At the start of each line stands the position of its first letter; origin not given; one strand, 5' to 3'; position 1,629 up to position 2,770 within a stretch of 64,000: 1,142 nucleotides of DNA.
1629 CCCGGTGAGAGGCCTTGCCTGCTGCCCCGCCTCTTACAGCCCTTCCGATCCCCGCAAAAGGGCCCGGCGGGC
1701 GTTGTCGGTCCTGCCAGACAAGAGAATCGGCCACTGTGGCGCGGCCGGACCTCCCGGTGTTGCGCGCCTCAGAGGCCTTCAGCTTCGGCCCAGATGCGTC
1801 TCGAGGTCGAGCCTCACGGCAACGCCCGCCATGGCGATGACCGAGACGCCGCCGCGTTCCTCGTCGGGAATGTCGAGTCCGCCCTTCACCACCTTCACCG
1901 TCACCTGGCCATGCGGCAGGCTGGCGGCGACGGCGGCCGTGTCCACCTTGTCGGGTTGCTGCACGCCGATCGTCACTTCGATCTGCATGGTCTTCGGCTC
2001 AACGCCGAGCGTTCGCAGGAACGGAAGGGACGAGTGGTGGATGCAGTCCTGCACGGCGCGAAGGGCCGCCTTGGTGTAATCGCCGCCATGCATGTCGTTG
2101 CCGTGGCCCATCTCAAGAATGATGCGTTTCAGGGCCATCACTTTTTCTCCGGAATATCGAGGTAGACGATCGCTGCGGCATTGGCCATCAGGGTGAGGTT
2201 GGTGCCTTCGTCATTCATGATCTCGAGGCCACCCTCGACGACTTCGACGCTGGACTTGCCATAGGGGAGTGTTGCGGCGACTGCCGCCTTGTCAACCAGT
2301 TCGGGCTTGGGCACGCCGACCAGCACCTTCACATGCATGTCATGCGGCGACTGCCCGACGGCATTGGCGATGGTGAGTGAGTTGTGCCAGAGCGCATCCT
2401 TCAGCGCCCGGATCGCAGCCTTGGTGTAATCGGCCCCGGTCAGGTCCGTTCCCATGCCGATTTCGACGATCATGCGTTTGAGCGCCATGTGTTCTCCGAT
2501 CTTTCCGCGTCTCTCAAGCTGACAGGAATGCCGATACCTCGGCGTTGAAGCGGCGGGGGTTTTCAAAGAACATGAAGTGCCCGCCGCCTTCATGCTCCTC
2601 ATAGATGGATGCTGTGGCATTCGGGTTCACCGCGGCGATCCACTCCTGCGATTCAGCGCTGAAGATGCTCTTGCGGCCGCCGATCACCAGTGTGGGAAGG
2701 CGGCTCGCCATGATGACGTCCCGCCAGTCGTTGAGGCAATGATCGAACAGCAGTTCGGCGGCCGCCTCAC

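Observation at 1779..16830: Bidirectional sigma-54 regulon: amidase/SDR/hydrolase/2x Lin0512 operon coupled to acoXABC and an ABC importer (candidate undescribed pathway)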

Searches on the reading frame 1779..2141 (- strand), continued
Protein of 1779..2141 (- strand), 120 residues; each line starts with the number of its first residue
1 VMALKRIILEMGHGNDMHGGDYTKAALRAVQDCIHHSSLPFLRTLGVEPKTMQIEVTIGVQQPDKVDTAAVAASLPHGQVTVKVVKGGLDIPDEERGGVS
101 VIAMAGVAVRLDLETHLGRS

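Call 37: get_annotated_region(hit=H15, flank=7000)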
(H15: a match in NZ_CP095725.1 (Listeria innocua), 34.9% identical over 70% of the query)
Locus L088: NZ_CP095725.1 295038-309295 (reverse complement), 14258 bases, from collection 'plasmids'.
description: Listeria innocua strain 2010L-2059 plasmid unnamed, complete sequence
organism: Listeria innocua (NCBI taxid 1642)
taxonomy: Bacteria; Bacillota; Bacilli; Bacillales; Listeriaceae; Listeria; Listeria innocua
host: -; source: Homo sapiens; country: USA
typing (MOB-suite, as given by PLSDB): non-mobilizable
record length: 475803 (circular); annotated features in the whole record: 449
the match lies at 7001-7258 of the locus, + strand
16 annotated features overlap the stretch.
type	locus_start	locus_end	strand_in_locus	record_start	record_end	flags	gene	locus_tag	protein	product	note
CDS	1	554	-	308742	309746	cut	-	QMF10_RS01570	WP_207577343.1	ROK family transcriptional regulator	GO:0006355 - regulation of DNA-templated transcription [Evidence IEA]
CDS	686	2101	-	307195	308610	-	-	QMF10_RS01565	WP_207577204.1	DHA2 family efflux MFS transporter permease subunit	GO:0009410 - response to xenobiotic stimulus [Evidence IEA]; GO:0006855 - xenobiotic transmembrane transport [Evidence ...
CDS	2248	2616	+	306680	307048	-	-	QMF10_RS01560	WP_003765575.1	DUF1304 domain-containing protein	-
CDS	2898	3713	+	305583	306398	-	-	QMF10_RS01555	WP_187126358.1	histidine phosphatase family protein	-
CDS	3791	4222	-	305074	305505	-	-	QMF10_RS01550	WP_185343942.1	universal stress protein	-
CDS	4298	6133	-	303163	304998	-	-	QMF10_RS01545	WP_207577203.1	LapB repeat-containing protein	-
CDS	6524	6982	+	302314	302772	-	-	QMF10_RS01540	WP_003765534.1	helix-turn-helix domain-containing protein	-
CDS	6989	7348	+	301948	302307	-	-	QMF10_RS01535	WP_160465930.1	Lin0512 family protein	-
CDS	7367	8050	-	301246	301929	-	-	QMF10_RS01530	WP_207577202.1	type 1 glutamine amidotransferase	-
CDS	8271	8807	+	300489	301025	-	-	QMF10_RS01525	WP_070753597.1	matrixin family metalloprotease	GO:0006508 - proteolysis [Evidence IEA]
CDS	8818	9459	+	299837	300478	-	-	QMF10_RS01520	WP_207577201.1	hypothetical protein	-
CDS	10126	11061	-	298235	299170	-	-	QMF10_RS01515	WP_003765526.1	ribose-phosphate pyrophosphokinase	GO:0006015 - 5-phosphoribose 1-diphosphate biosynthetic process [Evidence IEA]; GO:0009165 - nucleotide biosynthetic ...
CDS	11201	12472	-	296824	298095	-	-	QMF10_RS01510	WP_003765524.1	PTS transporter subunit IIC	-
CDS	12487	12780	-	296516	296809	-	-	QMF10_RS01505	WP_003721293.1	PTS sugar transporter subunit IIB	GO:0008643 - carbohydrate transport [Evidence IEA]; GO:0009401 - phosphoenolpyruvate-dependent sugar phosphotransferase ...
CDS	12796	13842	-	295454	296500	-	-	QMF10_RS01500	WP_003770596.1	galactitol-1-phosphate 5-dehydrogenase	-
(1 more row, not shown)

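Call 46: predict_structure(alignment_id=A4)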
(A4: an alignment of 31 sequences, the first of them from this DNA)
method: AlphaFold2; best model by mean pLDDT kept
length: 119 residues; sequences in the alignment: 31
mean_pLDDT: 86.9   pTM: 0.82
mean pLDDT of the five models: 86.9, 86.1, 85.3, 80.9, 79.2
residues with pLDDT >= 90: 61; 70-90: 43; 50-70: 15; < 50: 0
segments of 3 or more residues with pLDDT < 50: none
pLDDT, mean of each block of 10 residues (from residue 1): 81 92 97 75 73 94 98 86 97 87 92 69
secondary structure, 60 per line:
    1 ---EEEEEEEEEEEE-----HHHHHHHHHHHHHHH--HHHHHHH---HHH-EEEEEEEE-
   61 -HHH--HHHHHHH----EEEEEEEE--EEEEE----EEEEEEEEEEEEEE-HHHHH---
elements in order: E4-15 H21-35 H38-44 E52-59 H67-73 E78-85 E88-92 E97-110 H112-116

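Call 50: fold_search(model_id=the predicted structure, library=pdb)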
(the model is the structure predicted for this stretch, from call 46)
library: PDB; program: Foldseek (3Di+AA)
matches with E <= 10: 647; with E <= 0.001: 2
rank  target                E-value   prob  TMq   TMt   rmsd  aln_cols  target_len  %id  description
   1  3c8l_A                8.7e-11  1.00  0.81  0.80   2.6       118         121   39  Crystal structure of a ftsz-like protein of unknown function (npun_r1471) from nostoc punctiforme pcc 73102 at 1.22 A  (released 2008-02-19)
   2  3c8l_B                1.1e-10  1.00  0.80  0.80   2.6       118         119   39  Crystal structure of a ftsz-like protein of unknown function (npun_r1471) from nostoc punctiforme pcc 73102 at 1.22 A  (released 2008-02-19)
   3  1com_A                4.8e-03  0.72  0.30  0.31   7.8       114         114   15  THE MONOFUNCTIONAL CHORISMATE MUTASE FROM BACILLUS SUBTILIS: STRUCTURE DETERMINATION OF CHORISMATE MUTASE AND ITS COMP (released 1994-06-22)
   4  1fnk                  5.2e-03  0.66  0.29  0.29   7.9       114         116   14  CRYSTAL STRUCTURE ANALYSIS OF CHORISMATE MUTASE MUTANT C88K/R90S (released 2000-10-11)
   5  7r4b_C                5.8e-03  0.60  0.28  0.28   7.9       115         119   13  The Bacillus pumilus chorismate mutase (released 2023-02-22)
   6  5zue                  6.2e-03  0.98  0.42  0.19   6.1       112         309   16  GTP-bound, double-stranded, curved FtsZ protofilament structure (released 2018-07-04)
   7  7r4b_B                6.2e-03  0.84  0.34  0.34   7.0       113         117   15  The Bacillus pumilus chorismate mutase (released 2023-02-22)
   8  3zo8_A                6.6e-03  0.90  0.37  0.37   6.9       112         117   15  Wild-type chorismate mutase of Bacillus subtilis at 1.6 A resolution (released 2014-04-16)
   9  3esj                  7.1e-03  0.82  0.36  0.29   7.7       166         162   16  Crystal structure of 2C-methyl-D-erythritol 2,4-clycodiphosphate synthase complexed with ligand (released 2009-08-25)
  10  9bka                  8.0e-03  0.87  0.37  0.35   6.5       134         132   14  Crystal structure of Rid family protein PSPTO3006 (released 2024-09-04)
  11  3vo9_B                8.0e-03  0.72  0.31  0.16   7.2       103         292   16  Staphylococcus aureus FtsZ apo-form (SeMet) (released 2012-08-29)
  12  1rq7_B                8.5e-03  0.97  0.41  0.20   6.0       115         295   17  MYCOBACTERIUM TUBERCULOSIS FTSZ IN COMPLEX WITH GDP (released 2004-08-31)
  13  1com_K                9.1e-03  0.69  0.32  0.32   7.6       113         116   13  THE MONOFUNCTIONAL CHORISMATE MUTASE FROM BACILLUS SUBTILIS: STRUCTURE DETERMINATION OF CHORISMATE MUTASE AND ITS COMP (released 1994-06-22)
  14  7r4b_D                9.7e-03  0.72  0.32  0.32   7.6       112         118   17  The Bacillus pumilus chorismate mutase (released 2023-02-22)
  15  6ll6                  1.0e-02  0.91  0.36  0.17   6.5       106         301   18  Crsyal structure of EcFtsZ (residues 11-316) (released 2020-02-26)
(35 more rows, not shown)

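Call 58: search_solved_structures(query=A4, max_evalue=10, show_alignments=3)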
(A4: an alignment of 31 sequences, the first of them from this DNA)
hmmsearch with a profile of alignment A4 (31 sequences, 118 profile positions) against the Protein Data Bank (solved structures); distinct sequences matched with E-value up to 10: 38.
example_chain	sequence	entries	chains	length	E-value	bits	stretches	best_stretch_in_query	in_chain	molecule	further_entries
3c8l_A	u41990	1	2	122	4e-22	81.5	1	1-111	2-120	FtsZ-like protein of unknown function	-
2axc_A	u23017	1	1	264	0.52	13.4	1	63-108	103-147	Colicin E7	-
9ho8_A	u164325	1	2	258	1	12.5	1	6-31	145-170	Uridine 5'-monophosphate synthase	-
9ho9_A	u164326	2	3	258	1.1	12.4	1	6-31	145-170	Uridine 5'-monophosphate synthase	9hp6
9hp2_A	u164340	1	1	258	1.1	12.4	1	6-31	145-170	Uridine 5'-monophosphate synthase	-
9hw1_A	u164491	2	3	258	1.1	12.4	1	6-31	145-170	Uridine 5'-monophosphate synthase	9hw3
9hoz_A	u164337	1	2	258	1.1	12.4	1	6-31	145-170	Uridine 5'-monophosphate synthase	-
9hw8_A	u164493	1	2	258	1.1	12.4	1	6-31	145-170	Uridine 5'-monophosphate synthase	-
9hqr_A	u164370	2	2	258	1.1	12.4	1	6-31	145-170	Uridine 5'-monophosphate synthase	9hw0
9hoj_A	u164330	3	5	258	1.1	12.4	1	6-31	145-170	Uridine 5'-monophosphate synthase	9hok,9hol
9hom_A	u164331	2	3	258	1.1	12.4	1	6-31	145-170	Uridine 5'-monophosphate synthase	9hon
9hds_A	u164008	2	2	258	1.1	12.4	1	6-31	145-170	Uridine 5'-monophosphate synthase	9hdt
9hp0_A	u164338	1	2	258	1.1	12.4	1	6-31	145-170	Uridine 5'-monophosphate synthase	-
7ouz_A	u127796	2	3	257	1.1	12.4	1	6-31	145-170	Uridine 5'-monophosphate synthase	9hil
7oqf_A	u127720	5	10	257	1.1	12.4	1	6-31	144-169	Uridine 5'-monophosphate synthase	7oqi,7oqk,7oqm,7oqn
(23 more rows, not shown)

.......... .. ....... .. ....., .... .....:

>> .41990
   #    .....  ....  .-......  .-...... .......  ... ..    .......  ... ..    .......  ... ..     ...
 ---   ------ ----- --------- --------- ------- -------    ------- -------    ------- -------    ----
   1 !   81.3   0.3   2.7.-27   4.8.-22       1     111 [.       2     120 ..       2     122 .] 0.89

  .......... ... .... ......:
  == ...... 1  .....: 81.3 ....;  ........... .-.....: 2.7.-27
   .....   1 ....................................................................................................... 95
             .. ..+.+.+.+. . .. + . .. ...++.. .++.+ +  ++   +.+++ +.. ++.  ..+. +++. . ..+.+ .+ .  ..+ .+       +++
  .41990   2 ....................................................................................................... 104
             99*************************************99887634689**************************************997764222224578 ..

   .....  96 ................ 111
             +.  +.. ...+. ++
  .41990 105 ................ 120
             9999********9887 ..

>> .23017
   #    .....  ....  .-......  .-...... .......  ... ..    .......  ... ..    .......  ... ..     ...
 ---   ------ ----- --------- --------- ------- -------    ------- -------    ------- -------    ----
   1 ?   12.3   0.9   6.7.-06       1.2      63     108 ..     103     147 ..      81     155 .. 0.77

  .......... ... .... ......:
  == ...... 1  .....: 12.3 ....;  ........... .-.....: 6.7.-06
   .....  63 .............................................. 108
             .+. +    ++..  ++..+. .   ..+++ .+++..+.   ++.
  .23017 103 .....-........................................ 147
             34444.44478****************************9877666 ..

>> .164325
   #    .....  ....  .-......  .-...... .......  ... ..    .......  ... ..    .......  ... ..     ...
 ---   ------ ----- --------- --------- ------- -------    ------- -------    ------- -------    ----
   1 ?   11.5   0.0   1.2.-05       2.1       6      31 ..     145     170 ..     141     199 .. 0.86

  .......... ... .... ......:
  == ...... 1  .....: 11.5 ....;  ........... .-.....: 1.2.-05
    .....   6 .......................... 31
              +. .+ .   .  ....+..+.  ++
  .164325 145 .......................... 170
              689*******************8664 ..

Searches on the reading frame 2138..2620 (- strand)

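Call 3: search_protein_families(library=pfam, proteins=[window:2138-2620:-])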
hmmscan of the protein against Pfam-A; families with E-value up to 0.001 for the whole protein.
window:2138-2620:- (160 aa): 1 family
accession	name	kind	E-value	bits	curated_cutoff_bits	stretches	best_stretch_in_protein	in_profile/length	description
PF09585.15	Lin0512_fam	-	1.8e-32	112.2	23.4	1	49-151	1-113/114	Conserved hypothetical protein (Lin0512_fam)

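Call 19: search_protein_families(library=ncbifam, proteins=[window:2138-2620:-])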
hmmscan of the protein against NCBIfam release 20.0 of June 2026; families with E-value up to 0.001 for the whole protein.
window:2138-2620:- (160 aa): 1 family
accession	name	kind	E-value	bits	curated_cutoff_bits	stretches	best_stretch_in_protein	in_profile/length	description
TIGR02058.1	lin0512_fam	subfamily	3e-21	75.6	56.85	1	48-135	1-91/117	Lin0512 family protein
